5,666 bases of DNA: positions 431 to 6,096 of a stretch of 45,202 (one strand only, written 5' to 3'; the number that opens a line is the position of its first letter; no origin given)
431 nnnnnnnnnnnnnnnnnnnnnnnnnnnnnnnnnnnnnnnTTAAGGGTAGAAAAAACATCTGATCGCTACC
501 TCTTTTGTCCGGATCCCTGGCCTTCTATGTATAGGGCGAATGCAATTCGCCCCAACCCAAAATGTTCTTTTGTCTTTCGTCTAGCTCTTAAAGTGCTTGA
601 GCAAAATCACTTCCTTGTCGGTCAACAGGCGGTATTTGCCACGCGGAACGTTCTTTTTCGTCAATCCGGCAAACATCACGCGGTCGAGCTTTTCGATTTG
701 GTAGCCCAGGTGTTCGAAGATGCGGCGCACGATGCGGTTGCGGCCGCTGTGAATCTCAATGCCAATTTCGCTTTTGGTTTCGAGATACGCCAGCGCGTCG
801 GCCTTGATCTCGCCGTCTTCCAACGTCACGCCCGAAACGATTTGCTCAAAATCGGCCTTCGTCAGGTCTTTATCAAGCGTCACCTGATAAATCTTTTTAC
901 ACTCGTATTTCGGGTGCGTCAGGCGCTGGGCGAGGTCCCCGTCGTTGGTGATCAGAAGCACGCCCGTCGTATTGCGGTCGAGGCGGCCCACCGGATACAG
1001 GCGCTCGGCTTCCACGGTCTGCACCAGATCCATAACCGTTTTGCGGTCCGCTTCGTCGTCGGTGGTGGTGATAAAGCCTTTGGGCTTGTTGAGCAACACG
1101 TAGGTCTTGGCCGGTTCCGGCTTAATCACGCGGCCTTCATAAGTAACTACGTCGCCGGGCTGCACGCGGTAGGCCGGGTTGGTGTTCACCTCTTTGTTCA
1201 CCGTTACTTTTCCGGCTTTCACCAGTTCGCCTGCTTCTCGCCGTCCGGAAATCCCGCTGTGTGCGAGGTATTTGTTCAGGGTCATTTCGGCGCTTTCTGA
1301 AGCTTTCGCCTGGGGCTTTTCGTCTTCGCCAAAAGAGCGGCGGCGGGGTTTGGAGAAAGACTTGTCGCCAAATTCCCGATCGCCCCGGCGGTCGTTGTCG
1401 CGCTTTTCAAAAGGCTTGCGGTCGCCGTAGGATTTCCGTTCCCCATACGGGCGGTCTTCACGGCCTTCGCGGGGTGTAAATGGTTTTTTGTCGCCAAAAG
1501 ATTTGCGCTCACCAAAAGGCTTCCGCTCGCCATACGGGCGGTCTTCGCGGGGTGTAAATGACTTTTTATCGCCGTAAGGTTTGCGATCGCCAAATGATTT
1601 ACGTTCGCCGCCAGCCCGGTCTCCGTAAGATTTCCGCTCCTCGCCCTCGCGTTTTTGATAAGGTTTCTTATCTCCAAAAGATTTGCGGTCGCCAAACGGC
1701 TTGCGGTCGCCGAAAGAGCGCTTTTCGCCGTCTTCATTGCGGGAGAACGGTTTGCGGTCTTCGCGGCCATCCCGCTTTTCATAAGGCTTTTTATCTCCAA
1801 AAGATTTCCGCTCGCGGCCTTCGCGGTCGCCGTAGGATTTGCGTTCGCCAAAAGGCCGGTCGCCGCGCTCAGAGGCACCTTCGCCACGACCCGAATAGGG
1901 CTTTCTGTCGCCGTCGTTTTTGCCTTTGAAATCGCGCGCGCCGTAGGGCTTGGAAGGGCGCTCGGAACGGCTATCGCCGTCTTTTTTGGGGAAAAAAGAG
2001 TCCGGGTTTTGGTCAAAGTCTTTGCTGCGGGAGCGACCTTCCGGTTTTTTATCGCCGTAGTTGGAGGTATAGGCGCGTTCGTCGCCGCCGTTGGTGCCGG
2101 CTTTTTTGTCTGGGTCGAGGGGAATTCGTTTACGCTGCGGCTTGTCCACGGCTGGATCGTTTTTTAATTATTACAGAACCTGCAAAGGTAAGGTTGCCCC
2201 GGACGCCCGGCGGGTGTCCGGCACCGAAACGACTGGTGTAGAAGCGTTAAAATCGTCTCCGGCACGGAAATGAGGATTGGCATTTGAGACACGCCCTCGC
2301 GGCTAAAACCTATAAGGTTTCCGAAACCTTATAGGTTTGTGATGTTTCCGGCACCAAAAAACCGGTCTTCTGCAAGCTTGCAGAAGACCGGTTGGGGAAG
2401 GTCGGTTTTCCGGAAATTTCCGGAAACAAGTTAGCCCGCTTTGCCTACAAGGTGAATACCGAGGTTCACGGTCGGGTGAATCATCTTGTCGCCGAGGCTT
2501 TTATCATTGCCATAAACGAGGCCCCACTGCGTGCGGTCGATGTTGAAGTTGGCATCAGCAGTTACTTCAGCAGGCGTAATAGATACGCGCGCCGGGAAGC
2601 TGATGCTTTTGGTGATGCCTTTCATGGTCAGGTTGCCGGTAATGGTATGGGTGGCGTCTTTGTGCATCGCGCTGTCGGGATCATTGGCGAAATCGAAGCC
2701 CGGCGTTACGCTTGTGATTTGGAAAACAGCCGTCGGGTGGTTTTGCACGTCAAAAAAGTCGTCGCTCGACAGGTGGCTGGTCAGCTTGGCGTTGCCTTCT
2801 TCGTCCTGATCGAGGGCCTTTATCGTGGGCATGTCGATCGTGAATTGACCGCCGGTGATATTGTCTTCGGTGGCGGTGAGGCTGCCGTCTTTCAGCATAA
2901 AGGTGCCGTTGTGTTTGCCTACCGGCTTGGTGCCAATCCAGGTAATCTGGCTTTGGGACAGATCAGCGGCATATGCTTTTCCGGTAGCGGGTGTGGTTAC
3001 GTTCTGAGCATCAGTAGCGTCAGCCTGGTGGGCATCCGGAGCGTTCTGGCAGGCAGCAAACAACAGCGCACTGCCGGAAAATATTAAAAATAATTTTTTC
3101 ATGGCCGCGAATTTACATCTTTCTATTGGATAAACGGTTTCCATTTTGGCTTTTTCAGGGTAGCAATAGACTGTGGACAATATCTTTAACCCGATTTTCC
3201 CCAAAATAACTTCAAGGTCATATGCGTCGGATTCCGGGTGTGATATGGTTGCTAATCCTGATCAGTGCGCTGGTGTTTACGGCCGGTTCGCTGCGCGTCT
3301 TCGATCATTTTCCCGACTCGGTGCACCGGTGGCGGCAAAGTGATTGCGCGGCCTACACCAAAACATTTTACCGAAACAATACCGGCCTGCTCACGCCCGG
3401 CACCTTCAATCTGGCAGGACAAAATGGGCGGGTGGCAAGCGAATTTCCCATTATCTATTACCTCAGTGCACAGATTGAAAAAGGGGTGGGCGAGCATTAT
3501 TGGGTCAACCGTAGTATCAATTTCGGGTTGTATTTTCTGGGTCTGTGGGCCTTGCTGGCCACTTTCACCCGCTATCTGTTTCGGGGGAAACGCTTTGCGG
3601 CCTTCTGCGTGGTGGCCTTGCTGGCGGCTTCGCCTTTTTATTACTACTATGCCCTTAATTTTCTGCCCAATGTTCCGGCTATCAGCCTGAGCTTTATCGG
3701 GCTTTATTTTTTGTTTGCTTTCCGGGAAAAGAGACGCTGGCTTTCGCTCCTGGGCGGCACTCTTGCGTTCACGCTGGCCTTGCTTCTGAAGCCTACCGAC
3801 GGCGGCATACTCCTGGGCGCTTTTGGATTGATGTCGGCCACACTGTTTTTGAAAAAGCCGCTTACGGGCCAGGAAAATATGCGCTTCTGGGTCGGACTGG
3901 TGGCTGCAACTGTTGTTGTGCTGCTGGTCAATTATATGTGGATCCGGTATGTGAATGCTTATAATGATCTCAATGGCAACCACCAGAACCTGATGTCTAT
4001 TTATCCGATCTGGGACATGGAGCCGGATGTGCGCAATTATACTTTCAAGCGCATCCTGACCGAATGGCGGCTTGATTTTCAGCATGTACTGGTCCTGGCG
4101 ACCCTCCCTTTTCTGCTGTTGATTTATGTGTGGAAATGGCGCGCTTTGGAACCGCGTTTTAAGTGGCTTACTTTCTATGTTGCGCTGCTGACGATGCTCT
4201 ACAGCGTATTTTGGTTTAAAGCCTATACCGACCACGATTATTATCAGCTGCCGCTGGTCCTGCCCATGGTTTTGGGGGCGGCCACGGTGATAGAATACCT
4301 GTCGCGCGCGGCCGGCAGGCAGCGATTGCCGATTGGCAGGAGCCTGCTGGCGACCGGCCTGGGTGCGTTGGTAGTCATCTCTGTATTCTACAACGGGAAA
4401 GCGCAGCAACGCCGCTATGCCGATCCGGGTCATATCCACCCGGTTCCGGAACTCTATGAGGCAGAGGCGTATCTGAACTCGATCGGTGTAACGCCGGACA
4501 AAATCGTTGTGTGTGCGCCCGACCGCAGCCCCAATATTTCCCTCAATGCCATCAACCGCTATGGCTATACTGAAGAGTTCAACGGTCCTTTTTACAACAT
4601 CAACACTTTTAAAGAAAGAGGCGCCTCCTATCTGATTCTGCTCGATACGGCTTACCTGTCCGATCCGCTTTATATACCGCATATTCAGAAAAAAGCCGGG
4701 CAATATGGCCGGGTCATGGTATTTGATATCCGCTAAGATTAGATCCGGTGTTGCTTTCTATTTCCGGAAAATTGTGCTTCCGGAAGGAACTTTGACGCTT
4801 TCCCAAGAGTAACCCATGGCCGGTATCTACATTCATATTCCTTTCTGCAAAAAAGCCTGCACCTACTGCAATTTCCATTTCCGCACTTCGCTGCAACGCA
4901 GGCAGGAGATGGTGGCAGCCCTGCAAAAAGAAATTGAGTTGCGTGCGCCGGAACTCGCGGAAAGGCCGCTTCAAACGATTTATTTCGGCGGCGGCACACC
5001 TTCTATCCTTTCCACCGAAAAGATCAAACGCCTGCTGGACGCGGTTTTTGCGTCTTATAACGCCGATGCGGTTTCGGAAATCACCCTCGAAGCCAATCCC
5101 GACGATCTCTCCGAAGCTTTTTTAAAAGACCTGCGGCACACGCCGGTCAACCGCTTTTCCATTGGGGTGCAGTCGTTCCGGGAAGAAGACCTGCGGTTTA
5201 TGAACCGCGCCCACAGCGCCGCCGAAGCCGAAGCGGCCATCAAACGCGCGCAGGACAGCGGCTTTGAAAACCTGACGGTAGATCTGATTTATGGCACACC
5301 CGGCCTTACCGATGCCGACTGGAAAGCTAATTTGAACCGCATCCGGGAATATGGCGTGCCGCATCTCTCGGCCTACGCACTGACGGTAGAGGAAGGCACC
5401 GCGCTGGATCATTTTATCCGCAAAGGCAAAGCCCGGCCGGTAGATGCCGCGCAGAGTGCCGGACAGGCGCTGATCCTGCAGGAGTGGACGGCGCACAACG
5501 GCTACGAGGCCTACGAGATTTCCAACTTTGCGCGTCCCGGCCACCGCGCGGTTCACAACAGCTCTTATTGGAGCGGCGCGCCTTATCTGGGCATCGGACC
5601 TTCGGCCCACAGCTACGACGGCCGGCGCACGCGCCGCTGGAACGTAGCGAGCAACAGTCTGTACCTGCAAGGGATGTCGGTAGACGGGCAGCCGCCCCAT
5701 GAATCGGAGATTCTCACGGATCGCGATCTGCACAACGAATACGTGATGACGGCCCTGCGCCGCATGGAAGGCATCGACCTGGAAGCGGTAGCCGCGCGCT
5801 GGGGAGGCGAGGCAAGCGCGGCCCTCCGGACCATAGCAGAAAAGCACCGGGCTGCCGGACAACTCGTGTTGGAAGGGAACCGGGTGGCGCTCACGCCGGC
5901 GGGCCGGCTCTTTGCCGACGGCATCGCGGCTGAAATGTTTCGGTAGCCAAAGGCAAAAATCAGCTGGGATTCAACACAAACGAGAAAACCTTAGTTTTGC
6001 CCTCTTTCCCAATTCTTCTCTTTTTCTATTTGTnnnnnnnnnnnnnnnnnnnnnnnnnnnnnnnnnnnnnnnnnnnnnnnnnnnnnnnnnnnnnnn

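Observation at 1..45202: Highly iterated palindrome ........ (core TCCGGA) saturates the window: a HIP1-like genome signature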

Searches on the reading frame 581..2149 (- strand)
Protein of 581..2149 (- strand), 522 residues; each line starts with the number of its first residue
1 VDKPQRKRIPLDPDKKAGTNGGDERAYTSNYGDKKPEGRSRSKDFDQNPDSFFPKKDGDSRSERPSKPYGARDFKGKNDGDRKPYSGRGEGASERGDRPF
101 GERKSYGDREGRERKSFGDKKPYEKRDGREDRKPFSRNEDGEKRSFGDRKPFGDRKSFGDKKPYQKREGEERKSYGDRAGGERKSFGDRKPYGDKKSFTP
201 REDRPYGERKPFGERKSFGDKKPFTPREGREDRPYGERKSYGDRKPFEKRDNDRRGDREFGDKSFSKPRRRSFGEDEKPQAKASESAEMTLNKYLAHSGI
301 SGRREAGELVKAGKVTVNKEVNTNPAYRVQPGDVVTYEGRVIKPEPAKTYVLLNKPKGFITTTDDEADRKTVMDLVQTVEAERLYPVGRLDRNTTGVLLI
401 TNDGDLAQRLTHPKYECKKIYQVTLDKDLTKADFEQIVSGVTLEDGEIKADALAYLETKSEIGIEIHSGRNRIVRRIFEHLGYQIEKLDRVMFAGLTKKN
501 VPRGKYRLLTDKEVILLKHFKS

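Call 10: search_protein_families(library=pfam, proteins=[window:581-2149:-], max_evalue=0.001)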
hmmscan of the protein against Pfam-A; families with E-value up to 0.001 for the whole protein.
window:581-2149:- (522 aa): 2 families
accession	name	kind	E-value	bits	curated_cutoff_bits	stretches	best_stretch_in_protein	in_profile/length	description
PF00849.27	PseudoU_synth_2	-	2.6e-25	89.9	26.8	1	350-480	2-152/152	RNA pseudouridylate synthase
PF01479.30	S4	-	1.7e-12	47.3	22.8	1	290-335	2-48/48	S4 domain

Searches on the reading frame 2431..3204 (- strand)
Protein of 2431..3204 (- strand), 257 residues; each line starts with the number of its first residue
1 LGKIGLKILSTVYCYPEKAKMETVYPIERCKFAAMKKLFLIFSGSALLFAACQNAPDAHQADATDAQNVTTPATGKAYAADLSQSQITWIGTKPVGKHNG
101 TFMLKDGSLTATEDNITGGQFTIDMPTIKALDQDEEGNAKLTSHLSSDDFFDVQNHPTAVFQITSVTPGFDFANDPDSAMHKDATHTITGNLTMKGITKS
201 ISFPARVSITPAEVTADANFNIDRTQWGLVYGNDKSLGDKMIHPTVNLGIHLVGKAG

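Call 10: search_protein_families(library=pfam, proteins=[window:2431-3204:-], max_evalue=0.001)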
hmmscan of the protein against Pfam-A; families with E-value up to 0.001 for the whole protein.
window:2431-3204:- (257 aa): 1 family
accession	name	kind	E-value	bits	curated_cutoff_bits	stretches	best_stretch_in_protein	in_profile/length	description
PF04264.18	YceI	-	1.2e-29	104.1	23.7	1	78-252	1-148/150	YceI-like domain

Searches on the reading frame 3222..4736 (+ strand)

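Call 10: search_protein_families(library=pfam, proteins=[window:3222-4736:+], max_evalue=0.001)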
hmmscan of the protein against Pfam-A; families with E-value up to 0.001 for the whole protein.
window:3222-4736:+ (504 aa): 1 family
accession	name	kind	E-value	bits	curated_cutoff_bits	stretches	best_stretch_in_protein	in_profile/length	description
PF13231.12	PMT_2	-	1.5e-06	29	26.1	1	89-233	17-154/160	Dolichyl-phosphate-mannose-protein mannosyltransferase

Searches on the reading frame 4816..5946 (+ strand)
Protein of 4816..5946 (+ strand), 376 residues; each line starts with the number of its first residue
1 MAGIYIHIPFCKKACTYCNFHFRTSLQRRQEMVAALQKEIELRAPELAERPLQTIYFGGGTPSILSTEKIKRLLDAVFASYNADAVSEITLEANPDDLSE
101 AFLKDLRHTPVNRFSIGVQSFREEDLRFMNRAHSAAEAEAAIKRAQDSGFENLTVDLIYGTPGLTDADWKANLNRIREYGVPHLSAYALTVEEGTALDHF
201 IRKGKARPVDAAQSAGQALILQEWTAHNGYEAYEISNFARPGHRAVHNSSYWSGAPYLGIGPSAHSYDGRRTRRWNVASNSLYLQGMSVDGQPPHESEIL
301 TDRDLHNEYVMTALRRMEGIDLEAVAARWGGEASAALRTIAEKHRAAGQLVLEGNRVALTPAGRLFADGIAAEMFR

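Call 10: search_protein_families(library=pfam, proteins=[window:4816-5946:+], max_evalue=0.001)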
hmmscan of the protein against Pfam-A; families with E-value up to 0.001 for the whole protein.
window:4816-5946:+ (376 aa): 2 families
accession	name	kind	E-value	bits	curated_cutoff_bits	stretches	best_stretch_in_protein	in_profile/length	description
PF04055.27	Radical_SAM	-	4.2e-28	99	29.5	1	5-173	1-163/166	Radical SAM superfamily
PF06969.22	HemN_C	-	2e-09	37.8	24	1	300-366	1-67/67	HemN C-terminal domain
